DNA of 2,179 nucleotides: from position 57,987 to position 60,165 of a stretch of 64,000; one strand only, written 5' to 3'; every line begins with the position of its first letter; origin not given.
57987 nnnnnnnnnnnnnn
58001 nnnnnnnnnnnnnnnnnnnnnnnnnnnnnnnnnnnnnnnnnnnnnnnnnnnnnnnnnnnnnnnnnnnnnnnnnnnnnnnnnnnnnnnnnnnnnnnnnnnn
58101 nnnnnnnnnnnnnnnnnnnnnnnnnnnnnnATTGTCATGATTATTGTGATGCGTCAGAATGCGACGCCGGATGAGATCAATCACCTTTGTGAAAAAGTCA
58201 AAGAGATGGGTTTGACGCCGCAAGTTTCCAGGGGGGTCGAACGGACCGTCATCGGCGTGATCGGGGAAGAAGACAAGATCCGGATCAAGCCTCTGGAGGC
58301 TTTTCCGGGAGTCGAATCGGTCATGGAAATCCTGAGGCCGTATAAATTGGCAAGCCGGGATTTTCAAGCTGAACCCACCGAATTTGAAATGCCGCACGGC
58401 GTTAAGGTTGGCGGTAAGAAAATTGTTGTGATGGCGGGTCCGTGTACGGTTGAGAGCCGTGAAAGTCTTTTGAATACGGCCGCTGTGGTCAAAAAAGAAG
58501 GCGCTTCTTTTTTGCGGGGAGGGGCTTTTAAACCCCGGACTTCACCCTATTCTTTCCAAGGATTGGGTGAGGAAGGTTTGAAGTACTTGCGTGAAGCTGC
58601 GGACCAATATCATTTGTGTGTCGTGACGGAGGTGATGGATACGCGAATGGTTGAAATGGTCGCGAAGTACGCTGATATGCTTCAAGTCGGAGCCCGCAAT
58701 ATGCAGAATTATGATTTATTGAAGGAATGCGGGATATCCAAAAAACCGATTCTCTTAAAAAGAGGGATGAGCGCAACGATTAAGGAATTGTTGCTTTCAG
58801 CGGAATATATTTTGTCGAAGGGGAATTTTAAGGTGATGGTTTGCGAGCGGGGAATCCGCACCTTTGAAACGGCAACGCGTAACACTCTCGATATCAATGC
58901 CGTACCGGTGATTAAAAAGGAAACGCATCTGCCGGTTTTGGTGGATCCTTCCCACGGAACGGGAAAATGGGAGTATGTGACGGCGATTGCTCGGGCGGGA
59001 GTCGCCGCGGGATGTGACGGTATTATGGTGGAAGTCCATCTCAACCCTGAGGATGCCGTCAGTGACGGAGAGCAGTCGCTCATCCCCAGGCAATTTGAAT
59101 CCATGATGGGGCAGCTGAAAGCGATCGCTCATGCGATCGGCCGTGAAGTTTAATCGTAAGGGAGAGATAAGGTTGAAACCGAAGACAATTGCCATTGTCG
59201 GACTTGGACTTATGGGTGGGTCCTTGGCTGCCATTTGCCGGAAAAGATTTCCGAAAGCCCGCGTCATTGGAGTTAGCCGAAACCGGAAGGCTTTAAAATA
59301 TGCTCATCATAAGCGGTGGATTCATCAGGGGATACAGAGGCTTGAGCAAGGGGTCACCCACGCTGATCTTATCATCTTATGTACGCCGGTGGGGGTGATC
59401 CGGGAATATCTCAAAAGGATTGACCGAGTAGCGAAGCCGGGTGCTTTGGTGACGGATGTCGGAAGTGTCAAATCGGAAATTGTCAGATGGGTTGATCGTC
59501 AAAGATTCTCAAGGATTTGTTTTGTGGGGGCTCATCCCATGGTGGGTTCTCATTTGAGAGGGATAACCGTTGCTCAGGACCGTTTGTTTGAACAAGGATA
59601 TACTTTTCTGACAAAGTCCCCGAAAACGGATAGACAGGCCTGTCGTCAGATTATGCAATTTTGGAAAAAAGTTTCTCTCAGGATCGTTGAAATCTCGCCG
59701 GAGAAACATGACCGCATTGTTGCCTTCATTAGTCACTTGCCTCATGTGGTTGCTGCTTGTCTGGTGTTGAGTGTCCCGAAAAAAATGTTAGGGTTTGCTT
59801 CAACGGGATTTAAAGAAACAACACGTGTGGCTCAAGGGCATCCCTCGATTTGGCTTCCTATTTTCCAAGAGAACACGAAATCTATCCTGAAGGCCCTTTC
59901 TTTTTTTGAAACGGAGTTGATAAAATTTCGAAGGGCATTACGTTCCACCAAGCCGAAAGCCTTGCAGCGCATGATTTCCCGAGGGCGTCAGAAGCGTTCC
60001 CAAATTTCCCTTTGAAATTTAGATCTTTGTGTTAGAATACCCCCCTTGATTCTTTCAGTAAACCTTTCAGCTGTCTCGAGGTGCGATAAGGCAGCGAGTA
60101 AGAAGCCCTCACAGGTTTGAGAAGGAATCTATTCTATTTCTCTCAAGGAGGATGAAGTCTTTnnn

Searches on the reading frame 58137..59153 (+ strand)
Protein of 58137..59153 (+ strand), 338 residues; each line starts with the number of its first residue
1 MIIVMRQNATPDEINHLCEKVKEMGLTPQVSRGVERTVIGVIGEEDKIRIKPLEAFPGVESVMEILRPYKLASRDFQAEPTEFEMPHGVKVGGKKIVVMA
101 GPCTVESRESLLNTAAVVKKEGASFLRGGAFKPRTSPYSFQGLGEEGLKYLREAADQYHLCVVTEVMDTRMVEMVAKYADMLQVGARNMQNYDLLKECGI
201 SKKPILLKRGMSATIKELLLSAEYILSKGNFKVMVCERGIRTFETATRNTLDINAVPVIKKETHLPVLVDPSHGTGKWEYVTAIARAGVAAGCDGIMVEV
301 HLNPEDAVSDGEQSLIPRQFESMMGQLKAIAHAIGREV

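Call 44: search_protein_families(library=pfam, proteins=[window:58137-59153:+], max_evalue=0.00001)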
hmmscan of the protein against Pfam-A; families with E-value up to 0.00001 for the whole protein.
window:58137-59153:+ (338 aa): 3 families
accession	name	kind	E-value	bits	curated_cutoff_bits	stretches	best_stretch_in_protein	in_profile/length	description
PF00793.26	DAHP_synth_1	-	1.7e-81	273.5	25.5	1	89-328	10-262/270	DAHP synthetase I family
PF18152.6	DAHP_snth_FXD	-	5.9e-25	87.3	27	1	1-66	1-66/67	DAHP synthase ferredoxin-like domain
PF03102.20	NeuB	-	3.5e-10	40.2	22.1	1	142-337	52-239/241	NeuB family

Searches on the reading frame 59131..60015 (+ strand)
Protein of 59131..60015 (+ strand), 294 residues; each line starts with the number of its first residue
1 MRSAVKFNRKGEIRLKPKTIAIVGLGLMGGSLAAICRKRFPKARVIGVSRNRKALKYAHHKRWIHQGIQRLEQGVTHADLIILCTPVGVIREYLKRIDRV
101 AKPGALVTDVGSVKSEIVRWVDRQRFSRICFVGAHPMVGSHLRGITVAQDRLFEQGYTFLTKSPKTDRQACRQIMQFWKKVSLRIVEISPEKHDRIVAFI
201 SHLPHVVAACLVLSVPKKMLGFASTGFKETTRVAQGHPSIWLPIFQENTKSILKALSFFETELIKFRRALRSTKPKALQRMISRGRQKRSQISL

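Call 44: search_protein_families(library=pfam, proteins=[window:59131-60015:+], max_evalue=0.00001)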
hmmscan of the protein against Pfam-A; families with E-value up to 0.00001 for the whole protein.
window:59131-60015:+ (294 aa): 4 families
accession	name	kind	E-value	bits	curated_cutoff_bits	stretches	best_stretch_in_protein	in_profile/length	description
PF02153.23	PDH_N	-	9.7e-30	103.6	26.5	1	33-186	2-153/154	Prephenate dehydrogenase, nucleotide-binding domain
PF20463.3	PDH_C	-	2.6e-20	73.1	22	1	189-281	1-99/102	Prephenate dehydrogenase, dimerization domain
PF03807.23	F420_oxidored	-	2e-07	31.9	21.6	1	19-110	1-91/94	NADP oxidoreductase coenzyme F420-dependent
PF03446.21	NAD_binding_2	-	5e-06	27.1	21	1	19-122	1-104/161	NAD binding domain of 6-phosphogluconate dehydrogenase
